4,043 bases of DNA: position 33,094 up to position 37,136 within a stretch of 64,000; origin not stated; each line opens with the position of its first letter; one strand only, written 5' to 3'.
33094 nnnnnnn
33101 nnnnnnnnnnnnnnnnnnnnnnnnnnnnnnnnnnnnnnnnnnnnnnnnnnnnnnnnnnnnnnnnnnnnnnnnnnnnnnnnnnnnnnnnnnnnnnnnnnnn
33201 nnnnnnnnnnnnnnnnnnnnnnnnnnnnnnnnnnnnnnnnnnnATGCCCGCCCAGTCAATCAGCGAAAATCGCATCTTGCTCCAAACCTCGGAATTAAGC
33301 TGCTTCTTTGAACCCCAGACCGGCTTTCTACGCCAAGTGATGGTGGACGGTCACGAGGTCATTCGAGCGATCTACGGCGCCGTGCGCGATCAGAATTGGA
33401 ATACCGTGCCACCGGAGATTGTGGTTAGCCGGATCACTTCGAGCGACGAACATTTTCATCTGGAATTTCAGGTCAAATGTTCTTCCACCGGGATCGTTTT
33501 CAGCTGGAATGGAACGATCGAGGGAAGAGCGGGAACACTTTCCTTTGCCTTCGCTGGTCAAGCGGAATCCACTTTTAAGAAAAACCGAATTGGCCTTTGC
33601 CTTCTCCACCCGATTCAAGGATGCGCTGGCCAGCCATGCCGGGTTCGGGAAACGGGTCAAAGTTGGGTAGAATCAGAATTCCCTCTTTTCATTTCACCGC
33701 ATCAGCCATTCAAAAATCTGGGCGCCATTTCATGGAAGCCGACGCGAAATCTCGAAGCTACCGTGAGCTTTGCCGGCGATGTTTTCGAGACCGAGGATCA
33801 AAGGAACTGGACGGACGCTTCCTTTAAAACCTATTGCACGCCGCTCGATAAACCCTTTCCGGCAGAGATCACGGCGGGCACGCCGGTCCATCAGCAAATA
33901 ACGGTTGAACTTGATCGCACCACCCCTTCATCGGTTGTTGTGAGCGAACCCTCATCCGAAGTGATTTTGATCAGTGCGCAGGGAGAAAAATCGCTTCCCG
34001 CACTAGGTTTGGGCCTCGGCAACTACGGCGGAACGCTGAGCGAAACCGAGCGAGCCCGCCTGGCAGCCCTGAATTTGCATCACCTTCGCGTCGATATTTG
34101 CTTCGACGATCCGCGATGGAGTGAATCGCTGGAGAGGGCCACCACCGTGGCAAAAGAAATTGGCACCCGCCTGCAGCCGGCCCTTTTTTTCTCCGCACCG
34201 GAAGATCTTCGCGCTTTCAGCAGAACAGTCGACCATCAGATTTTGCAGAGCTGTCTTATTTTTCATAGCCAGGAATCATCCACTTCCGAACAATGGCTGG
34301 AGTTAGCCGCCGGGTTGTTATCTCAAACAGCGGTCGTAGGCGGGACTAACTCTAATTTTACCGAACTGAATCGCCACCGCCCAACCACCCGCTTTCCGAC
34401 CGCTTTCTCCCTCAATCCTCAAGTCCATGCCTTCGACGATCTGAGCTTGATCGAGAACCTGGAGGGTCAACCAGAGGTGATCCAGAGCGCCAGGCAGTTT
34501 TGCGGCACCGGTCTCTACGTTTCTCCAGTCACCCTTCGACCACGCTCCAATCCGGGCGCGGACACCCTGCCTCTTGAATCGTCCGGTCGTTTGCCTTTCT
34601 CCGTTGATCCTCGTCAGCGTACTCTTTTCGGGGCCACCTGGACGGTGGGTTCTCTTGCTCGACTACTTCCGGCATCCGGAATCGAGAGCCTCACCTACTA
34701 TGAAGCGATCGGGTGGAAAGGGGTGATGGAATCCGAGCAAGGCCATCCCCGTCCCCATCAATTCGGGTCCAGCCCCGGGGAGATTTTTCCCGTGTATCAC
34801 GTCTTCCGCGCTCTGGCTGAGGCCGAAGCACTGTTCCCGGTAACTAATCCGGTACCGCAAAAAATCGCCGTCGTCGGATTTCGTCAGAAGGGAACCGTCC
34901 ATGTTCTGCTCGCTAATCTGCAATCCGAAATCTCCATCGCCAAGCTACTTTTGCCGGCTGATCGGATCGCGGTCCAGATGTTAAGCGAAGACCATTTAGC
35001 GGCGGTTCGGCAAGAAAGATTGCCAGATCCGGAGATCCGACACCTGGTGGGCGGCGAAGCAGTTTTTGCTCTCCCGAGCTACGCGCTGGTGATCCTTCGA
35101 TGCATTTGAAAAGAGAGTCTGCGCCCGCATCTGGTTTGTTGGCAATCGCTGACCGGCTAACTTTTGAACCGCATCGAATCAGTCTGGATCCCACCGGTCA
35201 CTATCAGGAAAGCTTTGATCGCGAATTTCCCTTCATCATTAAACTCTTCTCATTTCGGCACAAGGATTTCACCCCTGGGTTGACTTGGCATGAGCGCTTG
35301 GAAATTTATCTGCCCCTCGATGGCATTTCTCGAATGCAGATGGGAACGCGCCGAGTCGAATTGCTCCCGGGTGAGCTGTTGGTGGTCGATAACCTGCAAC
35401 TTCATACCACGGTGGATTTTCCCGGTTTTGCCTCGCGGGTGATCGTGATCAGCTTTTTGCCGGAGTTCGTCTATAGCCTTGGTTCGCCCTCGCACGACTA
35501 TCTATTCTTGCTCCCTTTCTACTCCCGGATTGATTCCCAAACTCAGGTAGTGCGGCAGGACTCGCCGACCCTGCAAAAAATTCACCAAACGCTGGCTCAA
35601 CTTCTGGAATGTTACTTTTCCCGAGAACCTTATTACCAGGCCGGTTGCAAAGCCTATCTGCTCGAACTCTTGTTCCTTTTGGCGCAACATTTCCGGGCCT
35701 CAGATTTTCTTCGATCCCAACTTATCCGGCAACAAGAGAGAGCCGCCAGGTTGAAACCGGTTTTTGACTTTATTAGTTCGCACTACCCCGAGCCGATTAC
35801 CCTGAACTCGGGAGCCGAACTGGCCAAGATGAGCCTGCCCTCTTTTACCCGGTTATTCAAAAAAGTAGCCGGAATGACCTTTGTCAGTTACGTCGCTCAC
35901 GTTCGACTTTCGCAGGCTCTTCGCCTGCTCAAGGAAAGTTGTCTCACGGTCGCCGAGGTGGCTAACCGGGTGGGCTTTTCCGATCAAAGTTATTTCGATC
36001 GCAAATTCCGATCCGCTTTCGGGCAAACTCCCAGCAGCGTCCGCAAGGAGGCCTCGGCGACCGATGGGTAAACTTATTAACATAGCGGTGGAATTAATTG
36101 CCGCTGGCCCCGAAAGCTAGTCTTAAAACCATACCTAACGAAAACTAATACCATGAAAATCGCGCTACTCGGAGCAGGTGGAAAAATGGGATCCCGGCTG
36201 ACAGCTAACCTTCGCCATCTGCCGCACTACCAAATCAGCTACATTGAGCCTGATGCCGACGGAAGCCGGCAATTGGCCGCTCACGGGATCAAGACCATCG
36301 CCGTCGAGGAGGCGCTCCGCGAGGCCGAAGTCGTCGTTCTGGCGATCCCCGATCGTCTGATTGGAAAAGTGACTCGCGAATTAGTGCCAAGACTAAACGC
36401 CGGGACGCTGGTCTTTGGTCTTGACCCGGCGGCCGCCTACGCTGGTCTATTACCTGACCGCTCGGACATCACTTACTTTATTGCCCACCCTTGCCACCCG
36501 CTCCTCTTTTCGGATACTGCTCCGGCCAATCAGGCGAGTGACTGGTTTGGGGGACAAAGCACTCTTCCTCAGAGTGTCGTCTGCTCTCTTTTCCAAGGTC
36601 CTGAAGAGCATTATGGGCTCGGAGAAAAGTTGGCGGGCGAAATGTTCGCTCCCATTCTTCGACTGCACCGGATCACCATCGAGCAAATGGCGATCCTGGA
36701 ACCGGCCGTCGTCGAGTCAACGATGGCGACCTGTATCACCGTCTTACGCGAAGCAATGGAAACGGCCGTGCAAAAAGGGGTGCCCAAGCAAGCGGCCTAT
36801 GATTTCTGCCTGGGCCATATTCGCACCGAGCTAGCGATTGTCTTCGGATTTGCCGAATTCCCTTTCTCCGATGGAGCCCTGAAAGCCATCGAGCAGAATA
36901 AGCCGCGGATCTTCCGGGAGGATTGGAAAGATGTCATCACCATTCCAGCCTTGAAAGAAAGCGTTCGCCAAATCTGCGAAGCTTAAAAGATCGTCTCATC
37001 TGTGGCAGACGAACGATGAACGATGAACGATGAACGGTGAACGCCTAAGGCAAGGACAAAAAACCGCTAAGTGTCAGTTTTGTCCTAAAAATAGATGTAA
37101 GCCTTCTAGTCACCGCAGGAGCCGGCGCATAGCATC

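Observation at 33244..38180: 621-aa protein of unknown function co-localised with a Rossmann oxidoreductase, a Gfo/Idh/MocA dehydrogenase, AraC and an RbsB-like importer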

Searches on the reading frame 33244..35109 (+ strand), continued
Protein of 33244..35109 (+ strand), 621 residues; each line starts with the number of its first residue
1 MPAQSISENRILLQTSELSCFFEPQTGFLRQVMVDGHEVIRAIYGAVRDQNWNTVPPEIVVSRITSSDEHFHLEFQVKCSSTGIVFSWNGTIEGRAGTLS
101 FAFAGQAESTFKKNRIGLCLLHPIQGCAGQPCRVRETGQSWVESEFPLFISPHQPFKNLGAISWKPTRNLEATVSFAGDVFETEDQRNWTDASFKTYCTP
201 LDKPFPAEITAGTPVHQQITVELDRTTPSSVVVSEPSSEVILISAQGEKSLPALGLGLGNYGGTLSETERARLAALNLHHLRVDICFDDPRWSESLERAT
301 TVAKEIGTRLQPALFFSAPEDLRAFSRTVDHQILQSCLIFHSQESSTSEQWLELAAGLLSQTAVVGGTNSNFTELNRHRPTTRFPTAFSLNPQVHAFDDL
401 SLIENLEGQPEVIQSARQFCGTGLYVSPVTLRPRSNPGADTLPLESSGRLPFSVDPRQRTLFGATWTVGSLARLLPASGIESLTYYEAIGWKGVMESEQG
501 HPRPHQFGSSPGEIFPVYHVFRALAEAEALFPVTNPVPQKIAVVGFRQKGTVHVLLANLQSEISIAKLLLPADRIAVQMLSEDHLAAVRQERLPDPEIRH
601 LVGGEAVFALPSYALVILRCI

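Call 70: search_protein_families(library=pfam, proteins=[L056:6532-7194:+, L056:7198-7896:+, L056:7904-8860:+, L056:11824-12654:+, L056:13815-14975:+, L014:7762-8877:+, L014:14932-15759:+, L014:944-1900:+, L014:1904-2761:+, L014:18487-19563:-], max_evalue=0.00001)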
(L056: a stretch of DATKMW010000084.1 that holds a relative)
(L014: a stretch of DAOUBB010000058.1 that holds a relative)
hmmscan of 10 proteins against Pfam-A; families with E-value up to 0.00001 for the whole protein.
L056:6532-7194:+ (220 aa): 1 family
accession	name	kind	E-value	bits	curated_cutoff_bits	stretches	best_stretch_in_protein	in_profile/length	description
PF04199.19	Cyclase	-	3.7e-27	95.7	23.1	1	13-158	1-140/142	Putative cyclase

L056:7198-7896:+ (232 aa): 1 family
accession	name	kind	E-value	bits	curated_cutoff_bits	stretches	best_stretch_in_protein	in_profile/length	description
PF00834.25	Ribul_P_3_epim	-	1.3e-45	155.7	21.1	1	17-213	4-198/198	Ribulose-phosphate 3 epimerase family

L056:7904-8860:+ (318 aa): 2 families
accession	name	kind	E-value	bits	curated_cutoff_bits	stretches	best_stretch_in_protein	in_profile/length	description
PF02826.25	2-Hacid_dh_C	-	9.1e-58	195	25.1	1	114-286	1-178/178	D-isomer specific 2-hydroxyacid dehydrogenase, NAD binding domain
PF00389.36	2-Hacid_dh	-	7e-27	94.2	24.6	1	19-317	10-133/134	D-isomer specific 2-hydroxyacid dehydrogenase, catalytic domain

L056:11824-12654:+ (276 aa): 3 families
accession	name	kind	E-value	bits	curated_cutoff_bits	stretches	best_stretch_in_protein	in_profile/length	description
PF13561.12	adh_short_C2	-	5.8e-59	200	27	1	26-261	1-235/236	Enoyl-(Acyl carrier protein) reductase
PF00106.31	adh_short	-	8.3e-53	179.2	26.6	1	20-212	1-192/195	short chain dehydrogenase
PF08659.16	KR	-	5.1e-12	46.5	22.6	1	22-172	3-152/180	KR domain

L056:13815-14975:+ (386 aa): 1 family
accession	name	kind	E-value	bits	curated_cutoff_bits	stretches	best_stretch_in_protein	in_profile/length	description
PF01208.23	URO-D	-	5.8e-29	101.6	23.9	1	129-376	102-346/346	Uroporphyrinogen decarboxylase (URO-D)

L014:7762-8877:+ (371 aa): 1 family
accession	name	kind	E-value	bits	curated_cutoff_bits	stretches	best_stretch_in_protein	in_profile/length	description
PF00557.29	Peptidase_M24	-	5e-15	56.3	23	1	147-338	4-207/208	Metallopeptidase family M24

L014:14932-15759:+ (275 aa): 1 family
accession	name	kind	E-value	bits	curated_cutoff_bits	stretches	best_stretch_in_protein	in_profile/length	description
PF00528.27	BPD_transp_1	-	9.7e-16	58.5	26.4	1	87-269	2-182/184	Binding-protein-dependent transport system inner membrane component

L014:944-1900:+ (318 aa): 3 families
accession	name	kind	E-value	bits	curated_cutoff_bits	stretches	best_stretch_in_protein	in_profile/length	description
PF02826.25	2-Hacid_dh_C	-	5.3e-63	212.1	25.1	1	114-286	1-178/178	D-isomer specific 2-hydroxyacid dehydrogenase, NAD binding domain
PF00389.36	2-Hacid_dh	-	5.2e-27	94.6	24.6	1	18-317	9-133/134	D-isomer specific 2-hydroxyacid dehydrogenase, catalytic domain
PF00670.27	AdoHcyase_NAD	-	2.1e-06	28.4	27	1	143-242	20-114/162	S-adenosyl-L-homocysteine hydrolase, NAD binding domain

L014:1904-2761:+ (285 aa): 4 families
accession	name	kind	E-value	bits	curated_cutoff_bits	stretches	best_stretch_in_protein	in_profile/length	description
PF13561.12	adh_short_C2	-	2e-65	221.1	27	1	32-265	6-235/236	Enoyl-(Acyl carrier protein) reductase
PF00106.31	adh_short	-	3.7e-55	186.9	26.6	1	23-209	1-187/195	short chain dehydrogenase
PF23441.1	SDR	-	8e-18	65.2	27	1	24-265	9-255/258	SDR-like rossmann domain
PF08659.16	KR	-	2.3e-13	50.9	22.6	1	25-186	3-164/180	KR domain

L014:18487-19563:- (358 aa): 2 families
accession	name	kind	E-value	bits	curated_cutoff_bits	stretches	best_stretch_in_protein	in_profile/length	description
PF03462.23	PCRF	-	1.4e-56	191.8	24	1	15-204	2-194/194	PCRF domain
PF00472.26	RF-1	-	7.2e-41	139.2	35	1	212-322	1-116/116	RF-1 domain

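Call 74: search_protein_families(library=ncbifam, proteins=[L004:12928-13767:+, L001:13834-14724:+, L004:7977-8984:+, L004:8992-9624:+, L004:7485-7955:+, L004:9644-9970:+, L004:10001-11908:+], max_evalue=1e-10)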
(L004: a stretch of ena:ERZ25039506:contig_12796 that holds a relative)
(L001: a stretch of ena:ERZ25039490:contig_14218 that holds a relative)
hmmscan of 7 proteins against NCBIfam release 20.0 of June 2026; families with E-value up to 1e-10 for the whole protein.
L004:12928-13767:+ (279 aa): 0 families

L001:13834-14724:+ (296 aa): 0 families

L004:7977-8984:+ (335 aa): 4 families
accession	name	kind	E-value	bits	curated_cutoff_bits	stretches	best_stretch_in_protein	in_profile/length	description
NF011049.0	PRK14479.1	subfamily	4.1e-127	425.1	492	1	1-331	1-328/568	dihydroxyacetone kinase family protein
TIGR02363.1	dhaK1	equivalog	1.2e-103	346.6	406.25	1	1-328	1-327/329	dihydroxyacetone kinase subunit DhaK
TIGR02361.1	dak_ATP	equivalog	9.3e-79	265.5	574.95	1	3-331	2-344/583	glycerone kinase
TIGR02362.1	dhaK1b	equivalog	6.4e-61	206.2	413.25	1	3-316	1-311/326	DhaKLM operon coactivator DhaQ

L004:8992-9624:+ (210 aa): 3 families
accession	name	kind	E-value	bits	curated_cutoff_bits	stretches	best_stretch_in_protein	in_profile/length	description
NF011049.0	PRK14479.1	subfamily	1.6e-53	182.1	492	1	10-208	365-566/568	dihydroxyacetone kinase family protein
TIGR02365.1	dha_L_ycgS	equivalog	3.2e-49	167.3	138.3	1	13-204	5-194/196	dihydroxyacetone kinase subunit DhaL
TIGR02361.1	dak_ATP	equivalog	7.8e-29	100.7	574.95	1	10-204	386-582/583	glycerone kinase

L004:7485-7955:+ (156 aa): 11 families
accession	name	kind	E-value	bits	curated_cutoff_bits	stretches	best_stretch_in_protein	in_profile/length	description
NF004051.0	PRK05571.1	subfamily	2.1e-55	186.6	135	1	7-150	3-146/149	ribose-5-phosphate isomerase B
NF051858.1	EryPhIsonDerIRhiz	equivalog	1.5e-48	164.7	240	1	8-151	3-148/150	D-erythrulose-4-phosphate isomerase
TIGR00689.1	rpiB_lacA_lacB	subfamily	1.2e-45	155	88.3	1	8-151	1-144/145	RpiB/LacA/LacB family sugar-phosphate isomerase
TIGR01120.1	rpiB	equivalog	1.7e-45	154.5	138.65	1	8-149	2-142/143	ribose 5-phosphate isomerase B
TIGR02133.1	RPI_actino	equivalog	7.9e-42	142.6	168.2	1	8-146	3-142/148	ribose-5-phosphate isomerase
NF006381.0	PRK08622.1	equivalog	1.1e-30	106.7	234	1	8-151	3-146/171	galactose-6-phosphate isomerase subunit LacB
NF006380.0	PRK08621.1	equivalog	7.4e-25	88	164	1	8-144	3-136/142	galactose-6-phosphate isomerase subunit LacA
TIGR01119.1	lacB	equivalog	8.6e-23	80.9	312.55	1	8-142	3-136/171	galactose-6-phosphate isomerase subunit LacB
NF009258.0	PRK12615.1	equivalog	1.4e-21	77.1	325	1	8-140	3-134/171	galactose-6-phosphate isomerase subunit LacB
NF009257.0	PRK12613.1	equivalog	3e-19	69.6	243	1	8-146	3-137/141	galactose-6-phosphate isomerase subunit LacA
TIGR01118.1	lacA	equivalog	7.7e-18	65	181.1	1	8-145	3-137/141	galactose-6-phosphate isomerase subunit LacA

L004:9644-9970:+ (108 aa): 0 families

L004:10001-11908:+ (635 aa): 1 family
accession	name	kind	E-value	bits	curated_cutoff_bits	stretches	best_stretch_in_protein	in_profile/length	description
NF049900.1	ApionLctnaseApnL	equivalog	4.3e-85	286.5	750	1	32-582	27-593/595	D-apionate lactonase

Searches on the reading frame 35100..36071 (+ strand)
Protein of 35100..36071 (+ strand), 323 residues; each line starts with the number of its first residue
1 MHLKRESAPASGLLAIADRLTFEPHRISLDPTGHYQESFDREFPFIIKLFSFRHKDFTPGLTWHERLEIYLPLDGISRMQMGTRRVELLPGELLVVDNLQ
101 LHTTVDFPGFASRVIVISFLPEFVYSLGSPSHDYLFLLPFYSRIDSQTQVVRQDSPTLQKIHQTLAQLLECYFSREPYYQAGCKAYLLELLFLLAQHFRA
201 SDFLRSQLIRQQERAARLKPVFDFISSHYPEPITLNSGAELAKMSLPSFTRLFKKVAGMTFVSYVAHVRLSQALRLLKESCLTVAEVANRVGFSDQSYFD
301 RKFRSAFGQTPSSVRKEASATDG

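Call 3: search_protein_families(library=pfam, proteins=[window:35100-36071:+])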
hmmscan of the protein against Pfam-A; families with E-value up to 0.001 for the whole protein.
window:35100-36071:+ (323 aa): 2 families
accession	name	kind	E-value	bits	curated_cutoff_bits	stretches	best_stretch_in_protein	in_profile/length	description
PF12833.13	HTH_18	-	2.2e-22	79.5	33.6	1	239-316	2-79/80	Helix-turn-helix domain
PF00165.29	HTH_AraC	-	1.6e-16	60.5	26.6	2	282-316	9-42/42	Bacterial regulatory helix-turn-helix proteins, AraC family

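Call 4: search_protein_families(library=ncbifam, proteins=[window:35100-36071:+])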
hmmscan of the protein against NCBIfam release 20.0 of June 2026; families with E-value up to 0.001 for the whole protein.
window:35100-36071:+ (323 aa): 31 families (the best 25 are shown)
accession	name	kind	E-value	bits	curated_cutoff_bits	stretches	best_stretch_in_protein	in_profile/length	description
NF047455.1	TF_Staph_AryK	equivalog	1.2e-23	83.3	850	1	158-319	102-260/759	transcriptional regulator AryK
NF047788.1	TransRegPocR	equivalog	5.7e-19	68.5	500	1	208-319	181-292/296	transcriptional regulator PocR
NF010028.0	PRK13503.1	equivalog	6.1e-19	68.5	288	1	152-319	115-274/278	HTH-type transcriptional activator RhaS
NF006902.0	PRK09393.1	equivalog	6.4e-17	61.7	425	1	206-320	211-324/327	transcriptional regulator FtrA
NF007860.0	PRK10572.1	equivalog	7.9e-17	61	208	1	146-319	120-286/292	arabinose operon transcriptional regulator AraC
NF049932.1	TranspRegBtr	equivalog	6.1e-14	51.4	900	1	202-316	150-264/531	bacillibactin transport transcriptional regulator Btr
NF040475.1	chlor_reg_RclR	equivalog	1.6e-12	47.4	400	1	152-319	114-280/284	reactive chlorine-specific transcriptional regulator RclR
NF007693.0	PRK10371.1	equivalog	2.2e-12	46.8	253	1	218-318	200-300/309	transcriptional regulator MelR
NF007243.0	PRK09685.1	equivalog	6.2e-12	45.5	199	1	210-318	192-302/303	transcriptional regulator FeaR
NF049968.1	QhpR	equivalog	1.1e-11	44.4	250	1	219-315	188-284/284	AraC-like transcriptional regulator QhpR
NF010025.2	PRK13500.1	equivalog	1.8e-11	44.1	525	1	151-319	116-279/282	HTH-type transcriptional activator RhaR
NF052371.1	TransRegGbdRPseu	equivalog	2.4e-11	43.3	480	1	215-319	224-328/365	choline metabolism transcriptional regulator GbdR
TIGR04094.1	adjacent_YSIRK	equivalog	5.3e-11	42.1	200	1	210-312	279-380/383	YSIRK-targeted surface antigen transcriptional regulator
NF052534.1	RzbtTranRegRhrA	equivalog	5.7e-11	42.2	500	1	189-318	187-311/312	rhizobactin biosynthesis transcriptional regulator RhrA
NF010026.0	PRK13501.1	equivalog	1.2e-10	41.1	363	1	234-316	194-276/290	HTH-type transcriptional activator RhaR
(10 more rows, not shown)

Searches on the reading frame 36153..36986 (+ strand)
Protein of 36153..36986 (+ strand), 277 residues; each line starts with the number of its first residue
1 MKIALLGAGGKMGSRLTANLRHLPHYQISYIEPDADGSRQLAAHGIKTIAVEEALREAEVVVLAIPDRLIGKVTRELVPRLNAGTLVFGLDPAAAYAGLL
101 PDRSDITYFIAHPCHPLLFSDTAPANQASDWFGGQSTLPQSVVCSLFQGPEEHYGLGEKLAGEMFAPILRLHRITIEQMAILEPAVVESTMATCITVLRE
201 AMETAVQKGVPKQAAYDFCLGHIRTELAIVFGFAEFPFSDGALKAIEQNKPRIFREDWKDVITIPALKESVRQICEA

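Call 3: search_protein_families(library=pfam, proteins=[window:36153-36986:+])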
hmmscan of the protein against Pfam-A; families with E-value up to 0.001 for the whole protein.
window:36153-36986:+ (277 aa): 4 families
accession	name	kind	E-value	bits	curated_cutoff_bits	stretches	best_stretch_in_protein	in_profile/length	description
PF16896.10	PGDH_C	-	8.9e-49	165.9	25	1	126-275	7-155/155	Phosphogluconate dehydrogenase (decarboxylating) C-term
PF03807.23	F420_oxidored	-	2.7e-07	31.5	21.6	1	2-87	1-88/94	NADP oxidoreductase coenzyme F420-dependent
PF07991.19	KARI_N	-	5.6e-05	23.2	20.6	1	2-87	6-92/165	Acetohydroxy acid isomeroreductase, NADPH-binding domain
PF10727.15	Rossmann-like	-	0.0001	22.5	23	1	9-87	22-104/131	Rossmann-like domain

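Call 4: search_protein_families(library=ncbifam, proteins=[window:36153-36986:+])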
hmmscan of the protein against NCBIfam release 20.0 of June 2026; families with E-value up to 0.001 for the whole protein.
window:36153-36986:+ (277 aa): 5 families
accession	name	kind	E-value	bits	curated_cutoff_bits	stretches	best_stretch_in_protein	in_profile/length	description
NF006409.0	PRK08655.1-3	equivalog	5.7e-07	29.4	310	1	1-90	1-90/290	prephenate dehydrogenase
NF004017.0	PRK05479.1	equivalog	0.0002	20.2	336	1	2-87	19-105/337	ketol-acid reductoisomerase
TIGR00872.1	gnd_rel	equivalog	0.00049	19.4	297.2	1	1-88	1-90/299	phosphogluconate dehydrogenase (NAD(+)-dependent, decarboxylating)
NF005694.0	PRK07502.1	equivalog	0.00075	18.8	409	0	2-88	8-97/310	prephenate/arogenate dehydrogenase family protein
TIGR00112.1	proC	equivalog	0.00097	18.8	196.75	0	3-79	1-81/263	pyrroline-5-carboxylate reductase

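Call 15: search_solved_structures(query=window:36153-36983:+, max_evalue=0.01)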
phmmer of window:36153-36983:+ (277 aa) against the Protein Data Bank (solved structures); distinct sequences matched with E-value up to 0.01: 9.
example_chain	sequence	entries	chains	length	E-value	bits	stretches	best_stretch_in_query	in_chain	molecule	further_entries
5t57_A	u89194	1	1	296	2.9e-79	269.4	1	2-274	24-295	Semialdehyde dehydrogenase NAD-binding protein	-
3c24_A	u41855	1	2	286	1.1e-68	234.7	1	3-271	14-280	Putative oxidoreductase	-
4tsk_A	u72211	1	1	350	2.2e-05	27.1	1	2-113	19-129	Ketol-acid reductoisomerase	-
1np3_A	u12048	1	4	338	3.6e-05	26.4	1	36-113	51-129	Ketol-acid reductoisomerase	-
4xiy_A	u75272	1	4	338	3.7e-05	26.4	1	2-113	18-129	Ketol-acid reductoisomerase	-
8pru_A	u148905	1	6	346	6e-05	25.7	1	36-116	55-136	Ketol-acid reductoisomerase (NADP(+))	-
8pve_A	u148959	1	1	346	6.7e-05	25.6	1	38-116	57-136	Ketol-acid reductoisomerase (NADP(+))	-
8k32_A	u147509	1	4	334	0.00035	23.2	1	39-102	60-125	Ketol-acid reductoisomerase (NADP(+))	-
5yeq_A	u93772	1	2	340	0.0044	19.6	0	2-111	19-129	Ketol-acid reductoisomerase (NADP(+))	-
